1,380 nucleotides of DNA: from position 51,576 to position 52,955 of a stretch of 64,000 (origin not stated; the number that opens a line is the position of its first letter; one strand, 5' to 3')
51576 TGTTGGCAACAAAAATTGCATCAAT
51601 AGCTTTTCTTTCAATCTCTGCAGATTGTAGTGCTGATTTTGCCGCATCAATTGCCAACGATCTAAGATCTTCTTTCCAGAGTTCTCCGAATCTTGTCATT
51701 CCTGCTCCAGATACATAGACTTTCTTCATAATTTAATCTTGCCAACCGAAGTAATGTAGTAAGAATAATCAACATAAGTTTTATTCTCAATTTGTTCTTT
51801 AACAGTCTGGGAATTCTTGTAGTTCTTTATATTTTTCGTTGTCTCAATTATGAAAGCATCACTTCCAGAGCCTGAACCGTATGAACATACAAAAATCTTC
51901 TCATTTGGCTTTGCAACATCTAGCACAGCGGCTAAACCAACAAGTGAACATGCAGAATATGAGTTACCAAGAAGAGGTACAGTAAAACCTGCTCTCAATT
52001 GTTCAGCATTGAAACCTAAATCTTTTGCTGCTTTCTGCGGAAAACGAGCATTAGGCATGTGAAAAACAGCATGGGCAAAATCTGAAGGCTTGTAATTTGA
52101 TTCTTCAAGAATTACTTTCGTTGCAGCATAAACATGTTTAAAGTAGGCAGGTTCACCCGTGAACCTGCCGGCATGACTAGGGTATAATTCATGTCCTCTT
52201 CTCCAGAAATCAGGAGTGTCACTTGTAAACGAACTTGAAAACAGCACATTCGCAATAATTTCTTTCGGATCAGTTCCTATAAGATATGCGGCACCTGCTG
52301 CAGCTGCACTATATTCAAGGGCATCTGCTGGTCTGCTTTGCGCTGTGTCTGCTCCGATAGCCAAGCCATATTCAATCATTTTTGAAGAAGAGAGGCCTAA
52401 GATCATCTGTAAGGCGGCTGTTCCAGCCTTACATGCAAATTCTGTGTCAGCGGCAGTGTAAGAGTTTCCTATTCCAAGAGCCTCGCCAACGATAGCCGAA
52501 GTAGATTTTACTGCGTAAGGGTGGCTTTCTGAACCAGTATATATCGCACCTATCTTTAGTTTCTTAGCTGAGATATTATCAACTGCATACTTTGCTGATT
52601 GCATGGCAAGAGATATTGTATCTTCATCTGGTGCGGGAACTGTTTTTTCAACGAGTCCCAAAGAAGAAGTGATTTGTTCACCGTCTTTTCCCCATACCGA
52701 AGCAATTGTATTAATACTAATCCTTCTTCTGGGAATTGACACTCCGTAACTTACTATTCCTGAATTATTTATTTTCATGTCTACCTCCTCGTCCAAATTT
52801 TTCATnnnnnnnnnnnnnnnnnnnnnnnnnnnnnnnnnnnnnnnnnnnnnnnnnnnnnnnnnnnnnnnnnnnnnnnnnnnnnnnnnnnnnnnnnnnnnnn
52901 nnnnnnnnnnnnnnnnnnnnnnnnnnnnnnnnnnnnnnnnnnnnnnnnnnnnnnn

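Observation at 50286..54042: Archaeal-type mevalonate upper-pathway cassette (class I HMGR - HMGCS - thiolase - DUF35) directly upstream of, and co-directional with, the atp operon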

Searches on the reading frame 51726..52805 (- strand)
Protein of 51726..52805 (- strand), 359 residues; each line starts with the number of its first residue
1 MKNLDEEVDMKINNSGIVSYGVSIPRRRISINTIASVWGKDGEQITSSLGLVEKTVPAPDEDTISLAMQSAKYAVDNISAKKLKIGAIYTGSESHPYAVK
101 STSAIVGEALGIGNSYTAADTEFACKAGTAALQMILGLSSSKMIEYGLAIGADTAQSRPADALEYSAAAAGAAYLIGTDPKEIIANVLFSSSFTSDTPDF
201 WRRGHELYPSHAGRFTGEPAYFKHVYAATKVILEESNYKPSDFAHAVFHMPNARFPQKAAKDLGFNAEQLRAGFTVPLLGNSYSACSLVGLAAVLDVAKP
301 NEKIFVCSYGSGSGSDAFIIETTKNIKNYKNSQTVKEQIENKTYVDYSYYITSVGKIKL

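Call 3: search_protein_families(library=pfam, proteins=[window:51726-52805:-], max_evalue=0.01)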
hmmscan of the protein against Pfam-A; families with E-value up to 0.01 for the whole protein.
window:51726-52805:- (359 aa): 2 families
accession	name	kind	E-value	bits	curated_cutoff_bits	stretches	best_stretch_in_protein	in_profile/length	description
PF08541.16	ACP_syn_III_C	-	7.1e-08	32.9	26.6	1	233-320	1-88/90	3-Oxoacyl-[acyl-carrier-protein (ACP)] synthase III C terminal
PF08540.16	HMG_CoA_synt_C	-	0.0018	18.4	25.1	0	279-337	154-216/280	Hydroxymethylglutaryl-coenzyme A synthase C terminal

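Call 4: search_protein_families(library=ncbifam, proteins=[window:51726-52805:-], max_evalue=0.01)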
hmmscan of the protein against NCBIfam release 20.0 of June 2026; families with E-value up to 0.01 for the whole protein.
window:51726-52805:- (359 aa): 12 families
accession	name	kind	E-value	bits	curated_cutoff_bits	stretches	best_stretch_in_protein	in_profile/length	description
NF003274.0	PRK04262.1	equivalog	6.1e-140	466.2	244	1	14-358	2-345/347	hydroxymethylglutaryl-CoA synthase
TIGR00748.1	HMG_CoA_syn_Arc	equivalog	6.1e-125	417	353.35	1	15-358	2-344/345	hydroxymethylglutaryl-CoA synthase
TIGR01835.1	HMG-CoA-S_prok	equivalog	1.5e-34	119.4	360.35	1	16-350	2-345/382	hydroxymethylglutaryl-CoA synthase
NF006829.0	PRK09352.1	subfamily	2.4e-19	69.5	249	1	14-314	4-313/322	beta-ketoacyl-ACP synthase 3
TIGR00747.1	fabH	subfamily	5.2e-14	52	292.1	1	14-319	2-319/322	beta-ketoacyl-ACP synthase III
NF005308.0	PRK06840.1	equivalog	1.2e-13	50.8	315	1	14-178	4-174/339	3-oxoacyl-ACP synthase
NF041302.1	HMG_CoAsyn_Halo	equivalog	1.7e-13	50.4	800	1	32-261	22-256/443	hydroxymethylglutaryl-CoA synthase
NF004623.0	PRK05963.1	equivalog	2.4e-10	40.2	437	1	11-153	2-142/328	beta-ketoacyl-ACP synthase III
TIGR01833.1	HMG-CoA-S_euk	equivalog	5e-10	39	286.2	1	14-266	4-269/457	hydroxymethylglutaryl-CoA synthase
NF006720.0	PRK09258.1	equivalog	4.9e-07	29.4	285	1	44-157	42-155/338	3-oxoacyl-ACP synthase III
NF005703.0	PRK07515.1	equivalog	3.1e-05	23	304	0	228-319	277-369/373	beta-ketoacyl-ACP synthase III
NF005541.0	PRK07204.1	equivalog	0.00072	19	402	1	17-135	7-125/329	beta-ketoacyl-ACP synthase III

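Call 17: find_homologous_proteins(query=window:51726-52778:-)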
Query window:51726-52778:- (350 aa): 8000 proteins with E <= 0.001 among 8000 candidates; the best 120 are listed.
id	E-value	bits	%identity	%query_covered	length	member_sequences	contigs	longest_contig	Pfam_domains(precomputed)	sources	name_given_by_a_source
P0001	1.8e-223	759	99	100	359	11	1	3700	PF08541.17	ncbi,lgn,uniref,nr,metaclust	ncbi:MAG: 3-oxoacyl-(acyl-carrier-protein) synthase 3 [candidate division WS6 bacterium OLB21]|unire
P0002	2.9e-148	511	67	99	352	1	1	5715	PF08541.17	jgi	-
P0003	2.2e-147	509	66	99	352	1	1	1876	-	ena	-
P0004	6.2e-145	501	67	100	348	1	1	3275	PF08541.17,PF08540.17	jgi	-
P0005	1.5e-144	499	65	98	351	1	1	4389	PF08541.17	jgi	-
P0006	2.5e-144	499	64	100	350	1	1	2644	PF08541.17,PF08540.17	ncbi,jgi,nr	ncbi:MAG: hydroxymethylglutaryl-CoA synthase [Parcubacteria group bacterium]|nr:hydroxymethylglutary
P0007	1.9e-143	496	65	100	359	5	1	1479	PF08541.17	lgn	-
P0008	2.4e-143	495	64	100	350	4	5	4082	PF08541.17,PF08540.17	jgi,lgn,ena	-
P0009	9.6e-143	493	64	99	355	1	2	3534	PF08541.17,PF08540.17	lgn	-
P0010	1.7e-142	492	63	98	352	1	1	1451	PF08541.17,PF08540.17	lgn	-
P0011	1.3e-141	490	64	100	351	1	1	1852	PF08541.17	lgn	-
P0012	1.9e-141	489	64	100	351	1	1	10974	PF08541.17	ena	-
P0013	2.0e-141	489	63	99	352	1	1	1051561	PF08541.17,PF08540.17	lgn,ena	-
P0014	1.8e-140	486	63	99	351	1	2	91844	PF08541.17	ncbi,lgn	ncbi:MAG: hydroxymethylglutaryl-CoA synthase [Candidatus Dojkabacteria bacterium]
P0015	6.7e-140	484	62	99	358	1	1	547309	PF08541.17,PF08540.17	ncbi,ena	-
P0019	8.3e-139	480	63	100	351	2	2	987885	PF08541.17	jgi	-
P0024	6.5e-136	471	63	98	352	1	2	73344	PF08541.17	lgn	-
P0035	4.3e-131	455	59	100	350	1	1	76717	PF08541.17,PF08540.17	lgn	-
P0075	2.6e-121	423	57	98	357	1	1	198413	PF08541.17,PF08540.17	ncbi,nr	ncbi:hydroxymethylglutaryl-CoA synthase [Candidatus Dojkabacteria bacterium]|nr:hydroxymethylglutary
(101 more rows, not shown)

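Call 18: find_related_loci(query=window:51726-52778:-, collection=genome_contigs, flank=10000)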
Query window:51726-52778:- (350 aa) in genome_contigs; peptide patterns used: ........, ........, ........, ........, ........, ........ (x = any residue, [..] = any of these).
599 stretches matched a pattern (row limit reached: there are more); 545 encode a relative of the query (tblastn E <= 1e-3); the best 80 are kept; 80 distinct loci.
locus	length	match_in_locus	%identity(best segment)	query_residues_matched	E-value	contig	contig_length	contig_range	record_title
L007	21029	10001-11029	56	7-349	7e-132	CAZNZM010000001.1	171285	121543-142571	MAG TPA_asm: uncultured archaeon isolate binchicken_co107_421 genome assembly, contig: NODE_142_length_171285_cov_8.4120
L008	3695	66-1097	55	6-349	2e-135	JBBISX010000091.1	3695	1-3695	MAG: Candidatus Iainarchaeum archaeon isolate PFS170222_bin_383 NODE_22123_length_3695_cov_3.672802, whole genome shotgu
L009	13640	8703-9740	55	6-349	1e-129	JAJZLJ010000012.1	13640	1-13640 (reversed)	MAG: Candidatus Micrarchaeota archaeon isolate MAS3.bin106 NODE_9402_length_13640_cov_3.429512, whole genome shotgun seq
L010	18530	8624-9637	56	4-341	1e-126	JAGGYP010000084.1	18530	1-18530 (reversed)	MAG: Thermoplasmata archaeon isolate AUK181 PB_MBMC_135_c_000000000118, whole genome shotgun sequence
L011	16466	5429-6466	54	6-349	4e-126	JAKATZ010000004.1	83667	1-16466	MAG: Candidatus Micrarchaeota archaeon isolate YP3.bin123 NODE_342_length_83667_cov_2.3074, whole genome shotgun sequenc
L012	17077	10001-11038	54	6-349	3e-125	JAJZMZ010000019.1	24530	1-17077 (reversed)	MAG: Candidatus Micrarchaeota archaeon isolate MAS3.bin57 NODE_4018_length_24530_cov_2.183297, whole genome shotgun sequ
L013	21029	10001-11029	55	7-349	1e-124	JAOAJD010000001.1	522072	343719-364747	MAG: Candidatus Iainarchaeum archaeon isolate SKW153 NODE_1_length_522072_cov_13.571285, whole genome shotgun sequence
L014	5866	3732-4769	53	2-349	6e-124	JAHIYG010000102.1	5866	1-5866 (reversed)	MAG: Candidatus Altiarchaeota archaeon isolate Modern_marine.mb.103 Modern_marine.mb.103_k141_830503, whole genome shotg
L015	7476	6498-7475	55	6-330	1e-123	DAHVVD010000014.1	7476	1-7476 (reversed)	MAG TPA_asm: Candidatus Micrarchaeota archaeon isolate clean719 k141_56769, whole genome shotgun sequence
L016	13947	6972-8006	55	3-349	2e-124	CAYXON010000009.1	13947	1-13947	MAG TPA_asm: uncultured archaeon isolate SRP178699_co1_62 genome assembly, contig: NODE_5758_length_13947_cov_4.219263,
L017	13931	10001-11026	53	1-342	1e-122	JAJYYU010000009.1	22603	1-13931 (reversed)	MAG: Candidatus Micrarchaeota archaeon isolate FK4.bin48 NODE_2347_length_22603_cov_18.739233, whole genome shotgun sequ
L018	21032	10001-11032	53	4-349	7e-122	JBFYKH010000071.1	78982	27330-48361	MAG: Candidatus Altiarchaeota archaeon isolate PPR_0001 k121_7560415, whole genome shotgun sequence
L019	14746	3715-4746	53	6-349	1e-121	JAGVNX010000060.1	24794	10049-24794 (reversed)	MAG: Candidatus Iainarchaeum archaeon isolate DeMMO3_25 c_000000019334, whole genome shotgun sequence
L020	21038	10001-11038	52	5-350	2e-121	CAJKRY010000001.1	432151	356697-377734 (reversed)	TPA_asm: uncultured Methanomassiliicoccus sp. isolate ERR1305901-bin.41 genome assembly, contig: NODE_6_length_432151_co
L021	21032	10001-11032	53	4-349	2e-121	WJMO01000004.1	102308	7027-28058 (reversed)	MAG: Candidatus Altiarchaeales archaeon isolate Bin_400 k141_622690, whole genome shotgun sequence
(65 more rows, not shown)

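Call 25: find_encoding_contigs(protein=P0014, flank=10000, max_places=2)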
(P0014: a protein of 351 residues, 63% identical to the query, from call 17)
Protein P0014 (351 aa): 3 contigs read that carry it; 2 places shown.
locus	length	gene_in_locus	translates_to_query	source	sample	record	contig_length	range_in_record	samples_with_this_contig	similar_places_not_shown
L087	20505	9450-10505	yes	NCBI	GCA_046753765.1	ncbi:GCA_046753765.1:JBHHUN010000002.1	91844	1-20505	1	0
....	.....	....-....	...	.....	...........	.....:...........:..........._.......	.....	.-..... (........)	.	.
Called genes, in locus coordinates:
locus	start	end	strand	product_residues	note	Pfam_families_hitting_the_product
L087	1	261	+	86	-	PF02481:DNA_processg_A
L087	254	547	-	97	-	-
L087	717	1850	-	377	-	PF00672:HAMP, PF00512:HisKA, PF02518:HATPase_c, PF13589:HATPase_c_3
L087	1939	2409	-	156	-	-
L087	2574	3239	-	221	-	PF00072:Response_reg, PF00486:Trans_reg_C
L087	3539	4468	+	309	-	PF00294:PfkB (faint)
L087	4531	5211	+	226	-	PF13472:Lipase_GDSL_2 (weak)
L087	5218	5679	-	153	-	-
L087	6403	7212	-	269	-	PF12679:ABC2_membrane_2 (faint)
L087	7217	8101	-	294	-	PF00005:ABC_tran, PF13304:AAA_21 (weak)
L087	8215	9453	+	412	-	PF00368:HMG-CoA_red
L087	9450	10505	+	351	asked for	PF08541:ACP_syn_III_C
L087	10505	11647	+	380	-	PF00108:Thiolase_N, PF00109:ketoacyl-synt (weak), PF08545:ACP_syn_III (faint), PF02803:Thiolase_C, PF22691:Thiolase_C_1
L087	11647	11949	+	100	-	PF01796:OB_ChsH2_C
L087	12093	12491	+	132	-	PF00072:Response_reg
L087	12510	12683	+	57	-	-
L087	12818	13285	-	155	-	-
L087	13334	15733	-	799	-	PF00122:E1-E2_ATPase, PF00702:Hydrolase, PF08282:Hydrolase_3 (faint), PF00689:Cation_ATPase_C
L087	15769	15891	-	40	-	-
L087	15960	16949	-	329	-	PF00089:Trypsin, PF13365:Trypsin_2 (weak)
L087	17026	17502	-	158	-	PF00583:Acetyltransf_1, PF13673:Acetyltransf_10, PF13508:Acetyltransf_7, PF08445:FR47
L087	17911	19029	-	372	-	PF00953:Glycos_transf_4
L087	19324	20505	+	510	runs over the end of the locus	PF01541:GIY-YIG, PF27096:UvrC_M, PF02151:UVR (weak), PF08459:UvrC_RNaseH_dom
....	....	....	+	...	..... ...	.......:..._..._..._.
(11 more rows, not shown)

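Call 26: find_encoding_contigs(protein=P0013, flank=10000, max_places=2)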
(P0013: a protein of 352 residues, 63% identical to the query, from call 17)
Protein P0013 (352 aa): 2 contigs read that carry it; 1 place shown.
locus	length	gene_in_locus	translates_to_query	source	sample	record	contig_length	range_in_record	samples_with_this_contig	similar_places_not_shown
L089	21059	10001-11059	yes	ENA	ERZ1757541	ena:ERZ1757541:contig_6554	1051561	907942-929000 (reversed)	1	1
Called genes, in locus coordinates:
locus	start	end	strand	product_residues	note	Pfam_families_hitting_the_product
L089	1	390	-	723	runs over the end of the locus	-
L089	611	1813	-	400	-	PF28597:T2SSF_N, PF00482:T2SSF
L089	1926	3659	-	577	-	PF05157:MshEN, PF00437:T2SSE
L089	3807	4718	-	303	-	PF00890:FAD_binding_2 (faint), PF01134:GIDA (faint), PF01266:DAO (faint), PF03486:HI0933_like (faint), PF07992:Pyr_redox_2, PF13738:Pyr_redox_3, PF00070:Pyr_redox (weak)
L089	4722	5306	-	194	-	PF00210:Ferritin, PF02915:Rubrerythrin, PF23458:DUF7130 (weak), PF21349:RUBY_RBDX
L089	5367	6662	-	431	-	PF00768:Peptidase_S11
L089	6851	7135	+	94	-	PF00076:RRM_1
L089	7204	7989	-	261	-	PF00459:Inositol_P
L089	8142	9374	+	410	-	PF00368:HMG-CoA_red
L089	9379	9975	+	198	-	-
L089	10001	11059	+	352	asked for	PF08541:ACP_syn_III_C (weak), PF08540:HMG_CoA_synt_C (weak)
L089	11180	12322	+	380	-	PF00108:Thiolase_N, PF00109:ketoacyl-synt, PF08545:ACP_syn_III (weak), PF02803:Thiolase_C, PF22691:Thiolase_C_1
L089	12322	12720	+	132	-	PF01796:OB_ChsH2_C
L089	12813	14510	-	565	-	-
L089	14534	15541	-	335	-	PF00288:GHMP_kinases_N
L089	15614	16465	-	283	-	PF01261:AP_endonuc_2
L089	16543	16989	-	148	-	PF00571:CBS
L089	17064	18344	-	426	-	PF05697:Trigger_N, PF00254:FKBP_C, PF05698:Trigger_C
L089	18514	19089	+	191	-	PF00574:CLP_protease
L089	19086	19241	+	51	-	-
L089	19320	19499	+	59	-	-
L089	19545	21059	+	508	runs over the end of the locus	PF12072:RNase_Y_N, PF00013:KH_1, PF22891:KH_PNO1_2nd (weak), PF08668:HDOD (faint), PF01966:HD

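Call 27: find_encoding_contigs(protein=P0075, flank=10000, max_places=2)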
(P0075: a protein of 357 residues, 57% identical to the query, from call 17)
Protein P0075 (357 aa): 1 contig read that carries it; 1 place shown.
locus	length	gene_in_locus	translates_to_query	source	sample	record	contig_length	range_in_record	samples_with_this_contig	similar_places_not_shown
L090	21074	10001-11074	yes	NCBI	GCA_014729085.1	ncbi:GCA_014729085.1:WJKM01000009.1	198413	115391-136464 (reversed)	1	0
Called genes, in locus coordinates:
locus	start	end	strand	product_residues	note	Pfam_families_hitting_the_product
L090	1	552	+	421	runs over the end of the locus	PF00395:SLH, PF09992:NAGPA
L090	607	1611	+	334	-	PF03372:Exo_endo_phos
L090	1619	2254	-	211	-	PF27154:ORF11_beta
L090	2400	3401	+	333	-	PF04055:Radical_SAM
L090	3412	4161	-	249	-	PF00557:Peptidase_M24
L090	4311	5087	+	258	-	PF03372:Exo_endo_phos, PF14529:Exo_endo_phos_2 (faint)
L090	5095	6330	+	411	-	PF00704:Glyco_hydro_18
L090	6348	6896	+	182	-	PF03703:bPH_2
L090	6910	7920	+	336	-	PF04773:FecR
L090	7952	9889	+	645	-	PF05226:CHASE2, PF00211:Guanylate_cyc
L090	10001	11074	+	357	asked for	PF08540:HMG_CoA_synt_C (faint), PF08541:ACP_syn_III_C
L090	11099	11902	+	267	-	PF18911:PKD_4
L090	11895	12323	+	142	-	PF24963:DUF7768 (weak)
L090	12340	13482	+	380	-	PF00108:Thiolase_N, PF00109:ketoacyl-synt (weak), PF02803:Thiolase_C, PF22691:Thiolase_C_1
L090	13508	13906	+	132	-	PF01796:OB_ChsH2_C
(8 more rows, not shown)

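Call 34: find_encoding_contigs(protein=P0019, flank=8000, max_places=1)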
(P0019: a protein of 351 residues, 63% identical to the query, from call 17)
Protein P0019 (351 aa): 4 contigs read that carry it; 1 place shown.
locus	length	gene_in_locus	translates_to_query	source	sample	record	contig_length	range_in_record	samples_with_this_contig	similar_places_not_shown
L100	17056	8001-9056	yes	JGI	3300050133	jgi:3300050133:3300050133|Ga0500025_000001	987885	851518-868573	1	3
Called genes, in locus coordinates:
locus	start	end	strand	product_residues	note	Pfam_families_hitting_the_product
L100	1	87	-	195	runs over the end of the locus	-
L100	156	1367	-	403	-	PF00672:HAMP (weak), PF00512:HisKA, PF02518:HATPase_c, PF13589:HATPase_c_3 (faint)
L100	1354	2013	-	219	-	PF00072:Response_reg, PF00486:Trans_reg_C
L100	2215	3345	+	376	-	PF25973:BSH_CzcB (weak), PF25984:BSH_YknX (faint), PF25990:Beta-barrel_YknX (weak), PF25967:RND-MFP_C (weak), PF25989:YknX_C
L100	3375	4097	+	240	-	PF00005:ABC_tran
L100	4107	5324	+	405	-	PF12704:MacB_PCD, PF02687:FtsX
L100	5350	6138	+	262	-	PF18914:DUF5666 (faint)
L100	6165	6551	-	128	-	PF08327:AHSA1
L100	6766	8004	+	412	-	PF00368:HMG-CoA_red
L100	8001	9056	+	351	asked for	PF08541:ACP_syn_III_C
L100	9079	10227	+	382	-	PF00108:Thiolase_N, PF00109:ketoacyl-synt (weak), PF02803:Thiolase_C, PF22691:Thiolase_C_1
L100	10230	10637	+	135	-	PF12172:zf-ChsH2, PF01796:OB_ChsH2_C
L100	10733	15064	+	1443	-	PF07494:Reg_prop (faint), PF25021:TEN_NHL (faint), PF17170:DUF5128 (faint), PF01436:NHL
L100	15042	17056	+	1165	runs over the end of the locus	-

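Call 35: find_encoding_contigs(protein=P0024, flank=8000, max_places=1)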
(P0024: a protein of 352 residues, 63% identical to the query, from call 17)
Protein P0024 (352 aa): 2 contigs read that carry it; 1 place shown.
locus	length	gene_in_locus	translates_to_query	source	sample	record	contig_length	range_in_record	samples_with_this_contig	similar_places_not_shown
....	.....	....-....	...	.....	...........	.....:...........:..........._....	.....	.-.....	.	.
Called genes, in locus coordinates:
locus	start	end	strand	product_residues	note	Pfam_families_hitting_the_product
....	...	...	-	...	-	-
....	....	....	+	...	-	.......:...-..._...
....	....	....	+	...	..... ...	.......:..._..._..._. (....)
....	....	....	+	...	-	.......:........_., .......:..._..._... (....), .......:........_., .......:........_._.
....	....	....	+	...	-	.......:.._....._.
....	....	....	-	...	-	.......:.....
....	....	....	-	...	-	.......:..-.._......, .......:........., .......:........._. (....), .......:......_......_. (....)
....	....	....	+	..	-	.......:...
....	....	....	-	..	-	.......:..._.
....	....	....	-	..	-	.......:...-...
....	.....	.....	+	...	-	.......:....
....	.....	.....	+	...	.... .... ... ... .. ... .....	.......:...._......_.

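Call 36: find_encoding_contigs(protein=P0035, flank=8000, max_places=1)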
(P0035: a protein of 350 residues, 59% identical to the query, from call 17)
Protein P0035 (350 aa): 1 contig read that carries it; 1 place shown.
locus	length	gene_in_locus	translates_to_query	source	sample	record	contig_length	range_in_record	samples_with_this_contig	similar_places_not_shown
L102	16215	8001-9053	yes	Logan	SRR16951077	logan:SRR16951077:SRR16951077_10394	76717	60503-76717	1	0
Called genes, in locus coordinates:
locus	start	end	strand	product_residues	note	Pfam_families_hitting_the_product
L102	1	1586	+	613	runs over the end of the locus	PF03135:CagE_TrbE_VirB (weak), PF01935:DUF87, PF12846:AAA_10 (faint), PF19044:P-loop_TraG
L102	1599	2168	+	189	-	-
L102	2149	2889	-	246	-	PF12146:Hydrolase_4, PF00561:Abhydrolase_1, PF00975:Thioesterase (faint), PF12697:Abhydrolase_6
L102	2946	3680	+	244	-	PF04203:Sortase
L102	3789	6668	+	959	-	PF07517:SecA_DEAD, PF01043:SecA_PP_bind, PF21090:P-loop_SecA, PF07516:SecA_SW, PF02810:SEC-C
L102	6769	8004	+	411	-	PF00368:HMG-CoA_red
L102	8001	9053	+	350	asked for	PF08540:HMG_CoA_synt_C (faint), PF08541:ACP_syn_III_C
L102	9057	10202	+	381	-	PF00108:Thiolase_N, PF00109:ketoacyl-synt, PF08545:ACP_syn_III (faint), PF02803:Thiolase_C, PF22691:Thiolase_C_1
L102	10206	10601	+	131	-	PF12172:zf-ChsH2 (weak), PF01796:OB_ChsH2_C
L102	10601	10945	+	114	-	PF03692:CxxCxxCC (weak)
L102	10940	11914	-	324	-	PF00288:GHMP_kinases_N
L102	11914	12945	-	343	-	PF22700:MVD-like_N, PF00288:GHMP_kinases_N (weak), PF18376:MDD_C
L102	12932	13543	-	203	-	PF00625:Guanylate_kin (faint)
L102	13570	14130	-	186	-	-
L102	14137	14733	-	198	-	PF13743:Thioredoxin_5 (faint), PF01323:DSBA, PF13462:Thioredoxin_4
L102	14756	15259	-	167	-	-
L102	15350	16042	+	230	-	PF04298:Zn_peptidase_2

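Call 37: find_encoding_contigs(protein=P0002, flank=8000, max_places=1)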
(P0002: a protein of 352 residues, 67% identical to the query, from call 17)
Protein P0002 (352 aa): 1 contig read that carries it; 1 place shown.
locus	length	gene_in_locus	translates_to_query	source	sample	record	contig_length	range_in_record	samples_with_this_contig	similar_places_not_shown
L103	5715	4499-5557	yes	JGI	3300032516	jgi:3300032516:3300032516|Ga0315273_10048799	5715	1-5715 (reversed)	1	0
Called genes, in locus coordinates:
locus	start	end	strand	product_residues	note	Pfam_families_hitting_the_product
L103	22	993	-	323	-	-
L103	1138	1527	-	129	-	-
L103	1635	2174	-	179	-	PF01327:Pep_deformylase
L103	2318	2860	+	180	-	-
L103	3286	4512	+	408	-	PF00368:HMG-CoA_red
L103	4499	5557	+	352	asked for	PF08541:ACP_syn_III_C (faint)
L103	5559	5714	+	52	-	?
